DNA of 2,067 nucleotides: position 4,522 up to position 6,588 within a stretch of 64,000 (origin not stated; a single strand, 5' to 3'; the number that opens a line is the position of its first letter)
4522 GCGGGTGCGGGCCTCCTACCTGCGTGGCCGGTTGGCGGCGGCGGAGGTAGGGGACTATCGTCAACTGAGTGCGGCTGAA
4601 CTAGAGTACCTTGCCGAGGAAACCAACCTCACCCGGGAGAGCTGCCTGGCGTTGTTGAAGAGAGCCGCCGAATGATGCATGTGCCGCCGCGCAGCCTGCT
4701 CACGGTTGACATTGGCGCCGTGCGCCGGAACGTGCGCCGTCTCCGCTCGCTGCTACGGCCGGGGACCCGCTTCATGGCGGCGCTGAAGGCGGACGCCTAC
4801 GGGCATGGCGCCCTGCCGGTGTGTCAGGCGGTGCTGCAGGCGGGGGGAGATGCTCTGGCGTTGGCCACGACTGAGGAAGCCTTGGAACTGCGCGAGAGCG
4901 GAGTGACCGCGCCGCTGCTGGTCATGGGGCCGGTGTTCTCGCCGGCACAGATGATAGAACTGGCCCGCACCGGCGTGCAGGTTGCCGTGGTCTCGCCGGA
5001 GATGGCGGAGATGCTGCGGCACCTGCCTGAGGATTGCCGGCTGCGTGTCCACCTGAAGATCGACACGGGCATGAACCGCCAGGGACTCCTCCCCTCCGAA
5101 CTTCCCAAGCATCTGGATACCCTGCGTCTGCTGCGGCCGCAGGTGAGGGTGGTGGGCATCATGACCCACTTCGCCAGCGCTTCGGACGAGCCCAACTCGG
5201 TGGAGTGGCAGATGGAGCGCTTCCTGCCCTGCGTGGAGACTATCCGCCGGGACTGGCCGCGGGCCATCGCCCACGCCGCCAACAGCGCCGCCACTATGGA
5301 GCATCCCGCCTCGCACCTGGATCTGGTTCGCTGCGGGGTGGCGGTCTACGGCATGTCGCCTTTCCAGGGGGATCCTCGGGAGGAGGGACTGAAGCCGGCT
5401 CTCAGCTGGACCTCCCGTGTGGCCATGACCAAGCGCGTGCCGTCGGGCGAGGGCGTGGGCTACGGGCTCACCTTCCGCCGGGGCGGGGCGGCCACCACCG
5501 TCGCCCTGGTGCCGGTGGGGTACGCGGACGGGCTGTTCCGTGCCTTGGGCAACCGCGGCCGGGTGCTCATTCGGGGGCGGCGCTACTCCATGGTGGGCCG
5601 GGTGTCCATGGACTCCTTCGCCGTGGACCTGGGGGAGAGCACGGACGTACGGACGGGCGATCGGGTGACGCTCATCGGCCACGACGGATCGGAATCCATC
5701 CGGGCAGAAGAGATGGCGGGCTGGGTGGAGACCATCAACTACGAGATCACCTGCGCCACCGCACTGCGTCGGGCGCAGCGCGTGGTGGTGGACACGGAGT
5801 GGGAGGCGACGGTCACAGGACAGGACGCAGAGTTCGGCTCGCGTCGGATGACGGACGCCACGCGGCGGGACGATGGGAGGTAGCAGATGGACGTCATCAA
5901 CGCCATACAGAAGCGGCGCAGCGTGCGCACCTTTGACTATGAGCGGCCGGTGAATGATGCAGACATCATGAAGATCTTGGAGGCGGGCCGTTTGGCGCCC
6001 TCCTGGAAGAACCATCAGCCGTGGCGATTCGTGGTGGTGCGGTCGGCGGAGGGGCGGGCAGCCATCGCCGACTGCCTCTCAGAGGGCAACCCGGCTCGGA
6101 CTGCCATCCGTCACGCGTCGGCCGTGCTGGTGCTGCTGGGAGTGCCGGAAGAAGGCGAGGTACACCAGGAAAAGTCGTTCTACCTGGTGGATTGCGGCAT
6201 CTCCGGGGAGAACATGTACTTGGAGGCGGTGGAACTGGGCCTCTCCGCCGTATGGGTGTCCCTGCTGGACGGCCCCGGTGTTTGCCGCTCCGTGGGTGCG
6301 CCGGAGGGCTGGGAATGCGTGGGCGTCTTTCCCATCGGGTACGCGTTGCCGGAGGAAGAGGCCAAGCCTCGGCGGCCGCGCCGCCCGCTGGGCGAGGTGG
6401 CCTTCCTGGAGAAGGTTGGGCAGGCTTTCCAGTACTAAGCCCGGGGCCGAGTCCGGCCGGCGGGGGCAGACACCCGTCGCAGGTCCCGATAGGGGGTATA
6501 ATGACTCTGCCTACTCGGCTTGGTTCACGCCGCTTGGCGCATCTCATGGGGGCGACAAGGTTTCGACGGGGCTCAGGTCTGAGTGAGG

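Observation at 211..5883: Two-component system in one operon with an orphan ortA-ortB (AKP thiolase) pair and a PLP racemase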

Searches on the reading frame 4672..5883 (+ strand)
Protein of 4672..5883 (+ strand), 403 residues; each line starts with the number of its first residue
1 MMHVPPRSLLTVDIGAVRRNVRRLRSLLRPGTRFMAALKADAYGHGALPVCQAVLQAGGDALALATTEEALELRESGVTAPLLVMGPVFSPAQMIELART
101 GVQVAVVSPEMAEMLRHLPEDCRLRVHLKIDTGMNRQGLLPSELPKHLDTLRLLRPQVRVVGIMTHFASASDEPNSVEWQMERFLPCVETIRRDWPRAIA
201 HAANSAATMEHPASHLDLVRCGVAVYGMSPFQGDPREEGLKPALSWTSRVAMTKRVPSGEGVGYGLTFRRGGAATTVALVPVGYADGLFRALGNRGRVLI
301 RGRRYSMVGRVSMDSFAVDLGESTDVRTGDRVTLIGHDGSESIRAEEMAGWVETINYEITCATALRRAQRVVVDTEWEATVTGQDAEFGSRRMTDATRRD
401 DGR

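Call 3: search_protein_families(library=pfam, proteins=[window:4672-5883:+], max_evalue=0.01)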
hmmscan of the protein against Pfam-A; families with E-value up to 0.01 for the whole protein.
window:4672-5883:+ (403 aa): 2 families
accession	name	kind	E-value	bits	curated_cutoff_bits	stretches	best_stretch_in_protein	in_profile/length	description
PF01168.26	Ala_racemase_N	-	3.4e-63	213.7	24.1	1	12-230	1-220/220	Alanine racemase, N-terminal domain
PF00842.27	Ala_racemase_C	-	1.1e-39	135.3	25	1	243-370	1-125/127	Alanine racemase, C-terminal domain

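Call 4: search_protein_families(library=ncbifam, proteins=[window:4672-5883:+], max_evalue=0.01)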
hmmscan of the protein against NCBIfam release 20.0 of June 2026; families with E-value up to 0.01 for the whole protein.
window:4672-5883:+ (403 aa): 9 families
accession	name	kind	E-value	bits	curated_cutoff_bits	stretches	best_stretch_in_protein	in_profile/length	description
TIGR00492.1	alr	equivalog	1.1e-95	320.7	168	1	10-372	5-367/369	alanine racemase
NF033131.1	vanT-G-Cterm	exception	5.1e-80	269.1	460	1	7-363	2-360/368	serine racemase VanT catalytic subunit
NF008897.0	PRK11930.1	equivalog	1.8e-72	244.6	804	1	9-371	461-818/822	bifunctional UDP-N-acetylmuramoyl-tripeptide:D-alanyl-D-alanine ligase/alanine racemase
NF002970.2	PRK03646.1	exception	1.2e-56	192.3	600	1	11-368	8-352/356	catabolic alanine racemase DadX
NF009879.0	PRK13340.1-4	subfamily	6e-47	160.4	434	1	8-357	42-390/406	alanine racemase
NF033132.1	vanT-CELN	equivalog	2e-44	152.1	900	1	12-337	344-670/697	membrane-bound serine racemase VanT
NF000791.0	PRK00053.2-2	equivalog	2.4e-43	148.6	218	1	12-362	6-330/340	alanine racemase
NF000792.0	PRK00053.2-3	equivalog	3.6e-33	115.2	384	1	10-364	6-351/360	alanine racemase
NF033133.1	vanT-L-cat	exception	6.3e-30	104.6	750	1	17-335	17-336/366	serine racemase VanT-L catalytic subunit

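Call 51: search_solved_structures(query=window:4672-5883:+, max_evalue=1e-30, show_alignments=1)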
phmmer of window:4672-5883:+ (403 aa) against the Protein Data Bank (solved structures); distinct sequences matched with E-value up to 1e-30: 48.
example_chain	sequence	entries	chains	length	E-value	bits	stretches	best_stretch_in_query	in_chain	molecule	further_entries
1xfc_A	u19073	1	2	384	1.4e-65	225.1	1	11-363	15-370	Alanine racemase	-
6scz_A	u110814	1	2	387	1.4e-65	225.1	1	11-363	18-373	Alanine racemase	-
8ahw_A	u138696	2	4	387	6.5e-65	222.9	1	11-363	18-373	Alanine racemase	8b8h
4y2w_A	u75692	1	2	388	6e-63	216.4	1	11-371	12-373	Alanine racemase 1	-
13ld_A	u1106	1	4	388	1.3e-60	208.8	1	11-366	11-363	Alanine racemase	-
1bd0_A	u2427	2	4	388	1.7e-60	208.3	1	11-366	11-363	ALANINE RACEMASE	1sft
1l6f_A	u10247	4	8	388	1.7e-60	208.3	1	11-366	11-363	alanine racemase | PROTEIN (ALANINE RACEMASE)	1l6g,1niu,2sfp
1epv_A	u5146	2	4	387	1.8e-60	208.3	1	11-366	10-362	ALANINE RACEMASE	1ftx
5yyc_A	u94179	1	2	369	4.8e-60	206.9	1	12-366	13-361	Alanine racemase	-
1xqk_A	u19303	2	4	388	6.2e-60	206.5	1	11-366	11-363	Alanine racemase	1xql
3e5p_A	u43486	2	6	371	2e-59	204.8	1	9-366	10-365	Alanine racemase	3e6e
8zpe_A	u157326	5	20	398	1.1e-58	202.4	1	10-371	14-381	Alanine racemase 2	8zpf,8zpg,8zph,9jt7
1vfh_A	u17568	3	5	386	1.1e-58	202.4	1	3-362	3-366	alanine racemase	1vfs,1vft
5irp_A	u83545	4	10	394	1.1e-58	202.4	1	10-371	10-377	Alanine racemase 2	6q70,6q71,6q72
2vd8_A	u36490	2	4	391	4.1e-57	197.2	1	10-370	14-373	ALANINE RACEMASE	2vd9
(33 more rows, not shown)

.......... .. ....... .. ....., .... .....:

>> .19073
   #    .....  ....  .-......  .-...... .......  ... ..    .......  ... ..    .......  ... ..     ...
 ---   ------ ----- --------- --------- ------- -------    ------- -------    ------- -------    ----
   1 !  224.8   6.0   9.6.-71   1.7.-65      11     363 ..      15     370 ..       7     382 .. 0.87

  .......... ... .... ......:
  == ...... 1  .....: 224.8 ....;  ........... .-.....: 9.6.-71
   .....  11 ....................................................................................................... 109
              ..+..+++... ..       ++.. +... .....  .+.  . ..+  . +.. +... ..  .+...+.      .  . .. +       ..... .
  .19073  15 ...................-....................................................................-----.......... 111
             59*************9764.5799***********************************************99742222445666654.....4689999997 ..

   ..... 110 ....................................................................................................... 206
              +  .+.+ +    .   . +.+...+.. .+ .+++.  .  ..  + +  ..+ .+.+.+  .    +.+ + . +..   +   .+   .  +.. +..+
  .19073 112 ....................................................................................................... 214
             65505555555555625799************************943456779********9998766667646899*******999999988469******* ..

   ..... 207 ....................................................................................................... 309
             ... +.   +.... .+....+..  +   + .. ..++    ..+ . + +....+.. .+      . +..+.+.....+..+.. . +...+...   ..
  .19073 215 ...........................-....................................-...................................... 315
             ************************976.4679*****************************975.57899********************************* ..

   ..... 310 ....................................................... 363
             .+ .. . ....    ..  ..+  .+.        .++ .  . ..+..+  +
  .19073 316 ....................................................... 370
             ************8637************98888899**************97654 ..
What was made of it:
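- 4672..5883 (+): alr, alanine racemase (403 aa), start-stop overlapped with ortB. Best solved relative is M. tuberculosis Alr, 1.4e-65, with the catalytic Lys and Tyr motifs aligned (call 51).
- On Alanine racemase (TIGR00492) versus ornithine racemase Orr (NF040742): The Lys and Tyr motifs align with M. tuberculosis Alr (call 51).
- Alr has its catalytic Lys and Tyr motifs and is closest to genuine Alr rather than to broad-spectrum or lysine racemases (call 51). The racemase looks like an ordinary Alr (call 51).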

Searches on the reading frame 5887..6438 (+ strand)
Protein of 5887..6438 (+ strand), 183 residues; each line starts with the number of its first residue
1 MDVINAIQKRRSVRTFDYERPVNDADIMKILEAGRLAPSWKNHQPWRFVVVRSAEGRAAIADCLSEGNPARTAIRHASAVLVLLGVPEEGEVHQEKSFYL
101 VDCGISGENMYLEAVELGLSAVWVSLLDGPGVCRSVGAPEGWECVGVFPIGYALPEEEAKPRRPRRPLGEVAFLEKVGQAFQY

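Call 3: search_protein_families(library=pfam, proteins=[window:5887-6438:+], max_evalue=0.01)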
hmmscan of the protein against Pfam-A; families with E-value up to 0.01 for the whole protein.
window:5887-6438:+ (183 aa): 2 families
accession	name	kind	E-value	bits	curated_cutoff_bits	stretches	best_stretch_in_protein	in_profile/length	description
PF00881.29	Nitroreductase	-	1.5e-28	100.5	23.5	2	7-70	1-63/167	Nitroreductase family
PF14512.11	TM1586_NiRdase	-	1.4e-13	51.4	27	2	24-55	157-188/215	Putative TM nitroreductase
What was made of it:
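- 5887..6438 (+): Nitroreductase-family flavoprotein (183 aa), the last gene of the string; function unknown. PF00881 1.5e-28 (call 3).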

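Call 4: search_protein_families(library=ncbifam, proteins=[window:5887-6438:+], max_evalue=0.01)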
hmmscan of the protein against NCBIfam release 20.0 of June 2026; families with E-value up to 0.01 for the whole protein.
window:5887-6438:+ (183 aa): 8 families
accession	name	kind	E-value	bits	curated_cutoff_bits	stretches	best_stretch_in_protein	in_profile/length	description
TIGR02476.1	BluB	equivalog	3.5e-20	72.3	150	2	3-73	9-78/205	5,6-dimethylbenzimidazole synthase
NF003768.0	PRK05365.1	equivalog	1.4e-13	50.8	152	1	9-74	20-84/200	malonic semialdehyde reductase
NF008275.0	PRK11053.1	equivalog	2.1e-13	50.2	227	1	1-83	1-84/217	oxygen-insensitive NAD(P)H nitroreductase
TIGR03553.1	F420_FbiB_CTERM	equivalog_domain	7.1e-13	48.7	249.55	2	6-66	2-61/194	F420 biosynthesis protein FbiB, C-terminal domain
NF009810.0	PRK13294.1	equivalog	1.4e-12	47.2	304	2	5-65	256-315/449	coenzyme F420-0:L-glutamate ligase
NF008088.0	PRK10828.1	equivalog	5e-07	29.4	183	1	1-68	1-66/183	NAD(P)H nitroreductase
NF008033.1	PRK10765.1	equivalog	4.4e-06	26.3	223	1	2-164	3-171/240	oxygen-insensitive NADPH nitroreductase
NF047509.1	Rv3131_FMN_oxido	subfamily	7.3e-05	22.4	199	1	30-52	2-24/319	Acg family FMN-binding oxidoreductase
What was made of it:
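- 5887..6438 (+): Below every NCBIfam cut-off (call 4).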

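Call 72: search_solved_structures(query=window:5887-6438:+, max_evalue=1e-8)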
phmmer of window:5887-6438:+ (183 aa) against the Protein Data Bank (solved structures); distinct sequences matched with E-value up to 1e-8: 22.
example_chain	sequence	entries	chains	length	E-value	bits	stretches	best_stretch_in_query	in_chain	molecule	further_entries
4dn2_A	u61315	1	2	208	5.4e-29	104.5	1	1-173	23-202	Nitroreductase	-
4g8s_A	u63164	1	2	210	1.3e-28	103.3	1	1-175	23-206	Nitroreductase family protein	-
3g14_A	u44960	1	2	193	1.1e-22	83.9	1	2-181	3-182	Nitroreductase family protein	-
3ge5_A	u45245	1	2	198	1.2e-19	74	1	7-176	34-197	putative NAD(P)H:FMN oxidoreductase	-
3m5k_A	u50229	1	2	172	8.2e-16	61.5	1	4-161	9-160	Putative NADH dehydrogenase/NAD(P)H nitroreductase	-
8cqt_A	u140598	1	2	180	1.6e-14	57.3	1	1-166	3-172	Putative NADH dehydrogenase/NAD(P)H nitroreductase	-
3gfa_A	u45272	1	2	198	3.1e-14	56.4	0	5-66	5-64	Putative nitroreductase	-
3h4o_A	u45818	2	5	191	2.2e-13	53.6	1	3-175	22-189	NITROREDUCTASE FAMILY PROTEIN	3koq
3e39_A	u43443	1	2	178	1.6e-11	47.5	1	3-127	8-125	Putative Nitroreductase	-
3ek3_A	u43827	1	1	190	1.8e-11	47.3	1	2-154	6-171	Nitroreductase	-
3kwk_A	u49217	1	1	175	2.4e-11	46.9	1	6-163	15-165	Putative NADH dehydrogenase/NAD(P)H nitroreductase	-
4eo3_A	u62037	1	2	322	1.1e-10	44.8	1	7-162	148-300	Bacterioferritin comigratory protein/NADH dehydrogenase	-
3ge6_A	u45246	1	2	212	1.4e-10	44.5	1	2-85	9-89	Nitroreductase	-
3e10_A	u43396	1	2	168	1.5e-10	44.4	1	6-125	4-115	Putative NADH Oxidase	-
2isj_A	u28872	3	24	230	3.4e-10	43.2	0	3-68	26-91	BluB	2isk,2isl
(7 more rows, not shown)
